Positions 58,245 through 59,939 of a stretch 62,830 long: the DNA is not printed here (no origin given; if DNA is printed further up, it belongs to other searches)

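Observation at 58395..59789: GTPase-less EF-Tu (domains II+III only) fused to a helical adaptor-like head and a beta-rich middle domain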

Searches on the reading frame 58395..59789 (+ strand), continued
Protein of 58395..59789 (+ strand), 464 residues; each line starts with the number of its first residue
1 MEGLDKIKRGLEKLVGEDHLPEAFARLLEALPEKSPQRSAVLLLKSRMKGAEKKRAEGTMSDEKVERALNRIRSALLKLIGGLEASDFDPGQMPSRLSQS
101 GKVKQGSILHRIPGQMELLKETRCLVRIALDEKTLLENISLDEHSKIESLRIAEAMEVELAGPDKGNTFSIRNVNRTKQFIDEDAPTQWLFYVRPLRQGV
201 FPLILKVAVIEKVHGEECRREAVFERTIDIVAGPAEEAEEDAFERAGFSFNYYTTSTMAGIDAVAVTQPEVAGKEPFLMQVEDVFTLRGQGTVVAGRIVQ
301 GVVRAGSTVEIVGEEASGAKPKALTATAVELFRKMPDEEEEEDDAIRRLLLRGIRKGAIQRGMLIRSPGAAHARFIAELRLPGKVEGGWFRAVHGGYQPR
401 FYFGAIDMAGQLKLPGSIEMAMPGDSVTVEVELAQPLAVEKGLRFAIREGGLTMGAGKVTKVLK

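Call 24: find_encoding_contigs(protein=window:58395-59789:+, flank=10000, max_places=4)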
Protein window:58395-59789:+ (464 aa): 6 contigs read that carry it; 4 places shown.
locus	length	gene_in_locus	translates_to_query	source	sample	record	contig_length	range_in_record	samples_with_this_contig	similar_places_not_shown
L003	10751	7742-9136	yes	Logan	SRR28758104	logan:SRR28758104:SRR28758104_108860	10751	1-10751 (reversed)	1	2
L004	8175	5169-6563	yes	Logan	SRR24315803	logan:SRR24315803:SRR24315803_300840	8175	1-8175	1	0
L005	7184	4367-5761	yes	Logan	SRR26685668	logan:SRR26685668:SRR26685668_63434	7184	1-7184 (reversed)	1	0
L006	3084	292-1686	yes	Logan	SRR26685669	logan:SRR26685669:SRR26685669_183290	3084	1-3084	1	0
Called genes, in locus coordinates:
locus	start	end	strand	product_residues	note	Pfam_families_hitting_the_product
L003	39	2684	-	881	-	PF13181:TPR_8 (faint), PF13424:TPR_12, PF12770:CHAT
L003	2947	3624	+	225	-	-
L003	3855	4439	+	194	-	-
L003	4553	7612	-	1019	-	PF07494:Reg_prop (faint), PF07495:Y_Y_Y (weak)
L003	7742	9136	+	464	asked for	PF19964:EAD11, PF03144:GTP_EFTU_D2, PF03143:GTP_EFTU_D3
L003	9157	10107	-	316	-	PF00126:HTH_1, PF03466:LysR_substrate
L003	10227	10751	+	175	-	?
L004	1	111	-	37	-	?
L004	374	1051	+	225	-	-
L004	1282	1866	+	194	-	-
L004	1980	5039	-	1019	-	PF07494:Reg_prop (faint), PF07495:Y_Y_Y (weak)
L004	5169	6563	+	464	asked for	PF19964:EAD11, PF03144:GTP_EFTU_D2, PF03143:GTP_EFTU_D3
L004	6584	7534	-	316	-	PF00126:HTH_1, PF03466:LysR_substrate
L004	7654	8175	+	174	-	?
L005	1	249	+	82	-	?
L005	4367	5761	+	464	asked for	PF19964:EAD11, PF03144:GTP_EFTU_D2, PF03143:GTP_EFTU_D3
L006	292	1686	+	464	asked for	PF19964:EAD11, PF03144:GTP_EFTU_D2, PF03143:GTP_EFTU_D3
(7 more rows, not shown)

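Call 25: find_encoding_contigs(protein=P0004, flank=10000, max_places=3)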
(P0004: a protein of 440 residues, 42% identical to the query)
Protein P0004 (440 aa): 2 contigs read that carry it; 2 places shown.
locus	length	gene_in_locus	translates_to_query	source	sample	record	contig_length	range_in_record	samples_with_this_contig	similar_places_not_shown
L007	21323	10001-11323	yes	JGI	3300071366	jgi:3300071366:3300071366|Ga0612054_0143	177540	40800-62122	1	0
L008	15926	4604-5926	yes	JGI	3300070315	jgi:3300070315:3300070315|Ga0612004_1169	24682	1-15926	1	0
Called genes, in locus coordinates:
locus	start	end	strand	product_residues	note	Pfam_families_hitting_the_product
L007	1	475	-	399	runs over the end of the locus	PF01546:Peptidase_M20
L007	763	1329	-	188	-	PF00583:Acetyltransf_1, PF13673:Acetyltransf_10, PF13508:Acetyltransf_7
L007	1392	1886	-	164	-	PF22166:WHD_ArnR1 (faint), PF22381:Staph_reg_Sar_Rot, PF01047:MarR, PF12802:MarR_2, PF13463:HTH_27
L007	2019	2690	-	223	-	PF04367:DUF502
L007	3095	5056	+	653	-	PF00211:Guanylate_cyc (weak), PF23914:TPR_CcmH_CycH (faint), PF07719:TPR_2 (faint), PF13414:TPR_11 (faint), PF13424:TPR_12 (faint), PF13428:TPR_14 (faint), PF13432:TPR_16 (faint), PF14559:TPR_19, +6 more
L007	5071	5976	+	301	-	PF00924:MS_channel_2nd, PF21082:MS_channel_3rd (weak)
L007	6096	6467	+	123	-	-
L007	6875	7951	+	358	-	PF06580:His_kinase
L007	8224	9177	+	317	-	-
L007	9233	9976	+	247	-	PF00072:Response_reg, PF04397:LytTR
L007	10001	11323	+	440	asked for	PF19964:EAD11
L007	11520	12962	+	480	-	PF01546:Peptidase_M20, PF07687:M20_dimer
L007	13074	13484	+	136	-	PF00106:adh_short, PF13561:adh_short_C2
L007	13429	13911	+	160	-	PF00106:adh_short, PF13561:adh_short_C2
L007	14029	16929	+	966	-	PF00512:HisKA, PF02518:HATPase_c, PF00072:Response_reg, PF00211:Guanylate_cyc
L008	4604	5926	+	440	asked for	PF19964:EAD11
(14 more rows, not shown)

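Call 26: find_encoding_contigs(protein=P0038, flank=10000, max_places=3)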
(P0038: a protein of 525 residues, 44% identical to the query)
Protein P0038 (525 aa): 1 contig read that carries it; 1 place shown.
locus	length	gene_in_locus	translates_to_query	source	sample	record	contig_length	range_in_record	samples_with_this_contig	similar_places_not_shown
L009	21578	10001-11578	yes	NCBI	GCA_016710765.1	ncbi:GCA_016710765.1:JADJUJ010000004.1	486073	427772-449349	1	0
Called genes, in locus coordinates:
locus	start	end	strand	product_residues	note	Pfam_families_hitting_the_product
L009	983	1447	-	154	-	PF01152:Bac_globin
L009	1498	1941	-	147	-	-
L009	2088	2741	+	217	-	PF00775:Dioxygenase_C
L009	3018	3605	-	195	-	PF13489:Methyltransf_23, PF13847:Methyltransf_31, PF08241:Methyltransf_11, PF08242:Methyltransf_12, PF13649:Methyltransf_25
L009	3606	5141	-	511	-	PF13231:PMT_2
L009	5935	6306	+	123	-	PF02033:RBFA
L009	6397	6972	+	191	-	PF01467:CTP_transf_like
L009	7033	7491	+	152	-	PF21544:PorZ_N_b_propeller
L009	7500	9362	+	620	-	PF07494:Reg_prop (faint)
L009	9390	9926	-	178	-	PF00583:Acetyltransf_1, PF13420:Acetyltransf_4 (weak), PF13673:Acetyltransf_10 (weak), PF13508:Acetyltransf_7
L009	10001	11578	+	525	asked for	PF19964:EAD11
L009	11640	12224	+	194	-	PF09348:DUF1990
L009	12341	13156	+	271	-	PF14158:YndJ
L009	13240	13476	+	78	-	-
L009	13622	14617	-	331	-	PF01018:GTP1_OBG, PF01926:MMR_HSR1, PF02421:FeoB_N (weak)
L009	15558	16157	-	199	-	PF00677:Lum_binding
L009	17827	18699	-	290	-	PF00691:OmpA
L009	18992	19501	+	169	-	PF08534:Redoxin, PF00578:AhpC-TSA, PF00085:Thioredoxin, PF13098:Thioredoxin_2 (weak), PF13905:Thioredoxin_8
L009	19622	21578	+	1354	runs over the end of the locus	PF00211:Guanylate_cyc (weak), PF13374:TPR_10 (faint), PF13191:AAA_16, PF13424:TPR_12 (weak), PF13424:TPR_12, PF17874:TPR_MalT, PF00515:TPR_1 (weak), PF13424:TPR_12, +5 more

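Call 27: find_encoding_contigs(protein=P0014, flank=10000, max_places=3)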
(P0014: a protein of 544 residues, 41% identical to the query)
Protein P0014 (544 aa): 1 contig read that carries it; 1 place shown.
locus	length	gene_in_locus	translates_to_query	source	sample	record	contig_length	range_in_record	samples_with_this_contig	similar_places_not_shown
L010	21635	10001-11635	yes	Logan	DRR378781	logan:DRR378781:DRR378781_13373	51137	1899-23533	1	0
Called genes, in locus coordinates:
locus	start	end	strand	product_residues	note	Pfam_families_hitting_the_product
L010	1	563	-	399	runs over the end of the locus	PF01546:Peptidase_M20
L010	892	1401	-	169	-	PF00583:Acetyltransf_1, PF13673:Acetyltransf_10, PF13508:Acetyltransf_7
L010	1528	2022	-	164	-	PF22381:Staph_reg_Sar_Rot, PF01047:MarR, PF12802:MarR_2, PF13463:HTH_27 (weak)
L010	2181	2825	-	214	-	PF04367:DUF502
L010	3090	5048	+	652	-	PF00211:Guanylate_cyc, PF07719:TPR_2 (faint), PF13428:TPR_14 (faint), PF13432:TPR_16 (faint), PF12895:ANAPC3 (faint), PF21033:RMD1-3 (faint), PF00515:TPR_1 (faint), PF14559:TPR_19 (weak), +5 more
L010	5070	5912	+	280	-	PF00924:MS_channel_2nd, PF21082:MS_channel_3rd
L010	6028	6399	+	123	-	-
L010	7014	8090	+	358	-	PF06580:His_kinase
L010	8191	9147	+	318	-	-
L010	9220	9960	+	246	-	PF00072:Response_reg, PF04397:LytTR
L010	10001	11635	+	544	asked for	PF19964:EAD11, PF13525:YfiO (faint)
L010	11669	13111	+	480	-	PF01546:Peptidase_M20, PF07687:M20_dimer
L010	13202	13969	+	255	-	PF00106:adh_short, PF08659:KR (weak), PF13561:adh_short_C2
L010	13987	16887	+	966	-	PF00512:HisKA, PF02518:HATPase_c, PF00072:Response_reg, PF00211:Guanylate_cyc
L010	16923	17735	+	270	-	PF00378:ECH_1, PF16113:ECH_2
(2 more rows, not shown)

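Call 42: find_encoding_contigs(protein=P0001, flank=10000, max_places=3)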
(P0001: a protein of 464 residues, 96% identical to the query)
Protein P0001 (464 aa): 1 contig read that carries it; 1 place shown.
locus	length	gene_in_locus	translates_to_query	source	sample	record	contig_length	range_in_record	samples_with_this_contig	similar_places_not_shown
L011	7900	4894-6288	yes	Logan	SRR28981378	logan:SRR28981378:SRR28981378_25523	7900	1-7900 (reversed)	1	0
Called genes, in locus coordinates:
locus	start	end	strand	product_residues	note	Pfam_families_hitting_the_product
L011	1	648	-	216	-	?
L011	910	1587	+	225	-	-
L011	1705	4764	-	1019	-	PF07494:Reg_prop (faint), PF07495:Y_Y_Y (weak)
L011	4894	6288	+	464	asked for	PF19964:EAD11, PF03144:GTP_EFTU_D2, PF03143:GTP_EFTU_D3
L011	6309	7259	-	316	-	PF00126:HTH_1, PF03466:LysR_substrate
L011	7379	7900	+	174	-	?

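Call 52: predict_structure(alignment_id=A3)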
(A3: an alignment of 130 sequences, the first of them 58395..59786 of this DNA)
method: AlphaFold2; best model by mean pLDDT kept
length: 464 residues; sequences in the alignment: 130
mean_pLDDT: 77.2   pTM: 0.43
mean pLDDT of the five models: 77.2, 77.1, 77.0, 76.9, 76.4
residues with pLDDT >= 90: 271; 70-90: 47; 50-70: 42; < 50: 104
segments of 3 or more residues with pLDDT < 50: 95-99, 240-329, 338-340, 367-369
pLDDT, mean of each block of 10 residues (from residue 1): 89 97 97 91 96 96 96 96 93 57 87 97 97 94 94 96 91 97 96 98 97 92 97 78 32 34 44 34 25 25 29 31 39 53 54 59 51 90 84 92 91 93 95 89 92 93 89
secondary structure, 60 per line:
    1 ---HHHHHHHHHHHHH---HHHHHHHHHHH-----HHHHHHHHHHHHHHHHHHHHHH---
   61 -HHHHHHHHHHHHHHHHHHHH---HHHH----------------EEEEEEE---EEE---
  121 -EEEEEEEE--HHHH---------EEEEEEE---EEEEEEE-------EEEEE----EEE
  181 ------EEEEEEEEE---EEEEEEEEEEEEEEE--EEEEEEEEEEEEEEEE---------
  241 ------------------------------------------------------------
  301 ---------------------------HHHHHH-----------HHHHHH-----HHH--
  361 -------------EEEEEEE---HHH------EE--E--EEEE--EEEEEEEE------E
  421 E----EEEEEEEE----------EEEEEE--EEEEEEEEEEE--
elements in order: H4-16 H20-30 H36-57 H62-81 H85-88 E105-111 E115-117 E122-129 H132-135 E145-151 E155-161 E169-173 E178-180 E187-195 E199-213 E216-231 H328-333 H345-350 E374-380 E400-403 E406-413 E426-433 E444-449 E452-462

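Call 55: fold_search(model_id=the predicted structure, library=pdb)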
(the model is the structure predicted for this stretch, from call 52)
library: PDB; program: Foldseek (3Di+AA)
matches with E <= 10: 1153; with E <= 0.001: 136
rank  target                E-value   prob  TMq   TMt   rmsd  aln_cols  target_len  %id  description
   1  5w7q                  1.9e-11  1.00  0.22  0.27   3.7       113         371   46  Crystal Structure of Reconstructed Bacterial Elongation Factor Node 168 (released 2018-04-25)
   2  1aip_E                2.2e-11  1.00  0.22  0.27   3.9       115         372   48  EF-TU EF-TS COMPLEX FROM THERMUS THERMOPHILUS (released 1997-10-22)
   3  2c78                  2.2e-11  1.00  0.22  0.25   3.9       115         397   48  EF-Tu complexed with a GTP analog and the antibiotic pulvomycin (released 2006-03-16)
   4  6gfu                  2.6e-11  1.00  0.22  0.26   3.9       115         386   46  Crystal structure of an ancient sequence-reconstructed Elongation Factor Tu (node 262) (released 2019-05-22)
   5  5w76                  2.9e-11  1.00  0.22  0.26   3.9       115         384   46  Crystal Structure of Reconstructed Bacterial Elongation Factor Node 168 (released 2018-04-25)
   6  1qzd                  2.9e-11  1.00  0.22  0.25   4.0       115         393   46  EF-Tu.kirromycin coordinates fitted into the cryo-EM map of EF-Tu ternary complex (GDP.Kirromycin) bound 70S ribosome (released 2003-11-04)
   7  5opd_A                3.3e-11  1.00  0.21  0.26   4.0       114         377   46  Structure of phosphorylated EF-Tu in complex with GTP (released 2018-08-29)
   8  1d8t_A                3.5e-11  1.00  0.22  0.26   3.9       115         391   46  CRYSTAL STRUCTURE OF ELONGATION FACTOR, TU (EF-TU-MGGDP) COMPLEXED WITH GE2270A, A THIAZOLYL PEPTIDE ANTIBIOTIC (released 2000-10-25)
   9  4r71_C                3.7e-11  1.00  0.22  0.16   3.9       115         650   46  Structure of the Qbeta holoenzyme complex in the P1211 crystal form (released 2015-09-23)
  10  1aip_A                3.9e-11  1.00  0.22  0.27   3.9       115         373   48  EF-TU EF-TS COMPLEX FROM THERMUS THERMOPHILUS (released 1997-10-22)
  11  6htw_B                4.1e-11  1.00  0.22  0.26   3.9       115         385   48  Crystal structure of an ancient sequence-reconstructed Elongation factor Tu (node 184) (released 2019-10-23)
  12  4pc6_B                4.1e-11  1.00  0.22  0.27   4.0       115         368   46  Elongation factor Tu:Ts complex with bound GDPNP (released 2015-05-06)
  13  1eft                  4.1e-11  1.00  0.22  0.25   3.8       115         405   48  THE CRYSTAL STRUCTURE OF ELONGATION FACTOR EF-TU FROM THERMUS AQUATICUS IN THE GTP CONFORMATION (released 1994-08-31)
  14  1tui_A                4.4e-11  1.00  0.22  0.25   4.0       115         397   48  INTACT ELONGATION FACTOR TU IN COMPLEX WITH GDP (released 1997-06-05)
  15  4q7j_B                4.6e-11  1.00  0.22  0.28   3.8       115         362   46  Complex structure of viral RNA polymerase (released 2014-08-27)
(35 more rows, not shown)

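Call 80: list_cluster_members(proteins=[window:58395-59786:+, window:11170-12849:+, window:1538-3202:+, P0123, P0124, P0126, P0146, P0205, P0130, P0150])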
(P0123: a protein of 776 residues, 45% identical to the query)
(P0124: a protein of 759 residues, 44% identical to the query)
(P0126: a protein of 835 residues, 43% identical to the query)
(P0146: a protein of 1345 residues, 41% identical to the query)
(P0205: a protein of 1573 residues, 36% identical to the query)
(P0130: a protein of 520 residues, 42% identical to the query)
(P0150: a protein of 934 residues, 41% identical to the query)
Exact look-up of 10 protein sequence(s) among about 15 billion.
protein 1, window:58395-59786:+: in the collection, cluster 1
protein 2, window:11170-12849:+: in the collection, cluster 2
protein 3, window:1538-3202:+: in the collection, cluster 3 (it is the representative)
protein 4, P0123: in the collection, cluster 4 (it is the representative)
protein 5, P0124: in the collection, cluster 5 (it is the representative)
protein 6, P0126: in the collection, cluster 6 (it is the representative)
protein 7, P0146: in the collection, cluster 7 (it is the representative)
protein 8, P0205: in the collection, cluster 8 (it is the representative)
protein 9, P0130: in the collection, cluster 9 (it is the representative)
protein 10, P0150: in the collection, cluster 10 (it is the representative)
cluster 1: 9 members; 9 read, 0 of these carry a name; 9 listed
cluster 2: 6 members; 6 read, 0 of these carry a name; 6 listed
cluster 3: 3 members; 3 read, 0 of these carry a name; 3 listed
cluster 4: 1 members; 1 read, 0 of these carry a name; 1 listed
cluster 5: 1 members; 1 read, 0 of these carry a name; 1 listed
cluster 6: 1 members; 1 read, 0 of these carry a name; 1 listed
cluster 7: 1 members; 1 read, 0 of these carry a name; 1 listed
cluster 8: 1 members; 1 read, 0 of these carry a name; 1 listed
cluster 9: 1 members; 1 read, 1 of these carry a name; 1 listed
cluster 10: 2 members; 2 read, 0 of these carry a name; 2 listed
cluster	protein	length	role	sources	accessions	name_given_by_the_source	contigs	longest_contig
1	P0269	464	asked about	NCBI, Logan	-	-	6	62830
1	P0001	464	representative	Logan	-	-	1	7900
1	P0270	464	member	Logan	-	-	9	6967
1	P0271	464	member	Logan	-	-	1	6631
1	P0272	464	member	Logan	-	-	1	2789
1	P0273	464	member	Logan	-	-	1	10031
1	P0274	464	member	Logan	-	-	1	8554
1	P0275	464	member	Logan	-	-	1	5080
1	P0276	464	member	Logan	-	-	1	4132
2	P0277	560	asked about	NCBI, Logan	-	-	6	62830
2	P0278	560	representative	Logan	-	-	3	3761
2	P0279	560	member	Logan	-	-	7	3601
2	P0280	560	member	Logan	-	-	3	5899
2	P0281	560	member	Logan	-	-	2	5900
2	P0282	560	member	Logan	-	-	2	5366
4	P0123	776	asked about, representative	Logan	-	-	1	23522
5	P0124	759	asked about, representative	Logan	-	-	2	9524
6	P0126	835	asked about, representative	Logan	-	-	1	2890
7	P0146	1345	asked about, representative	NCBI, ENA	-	-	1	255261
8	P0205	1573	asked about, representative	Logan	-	-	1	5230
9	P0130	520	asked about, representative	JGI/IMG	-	hypothetical protein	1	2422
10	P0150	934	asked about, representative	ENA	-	-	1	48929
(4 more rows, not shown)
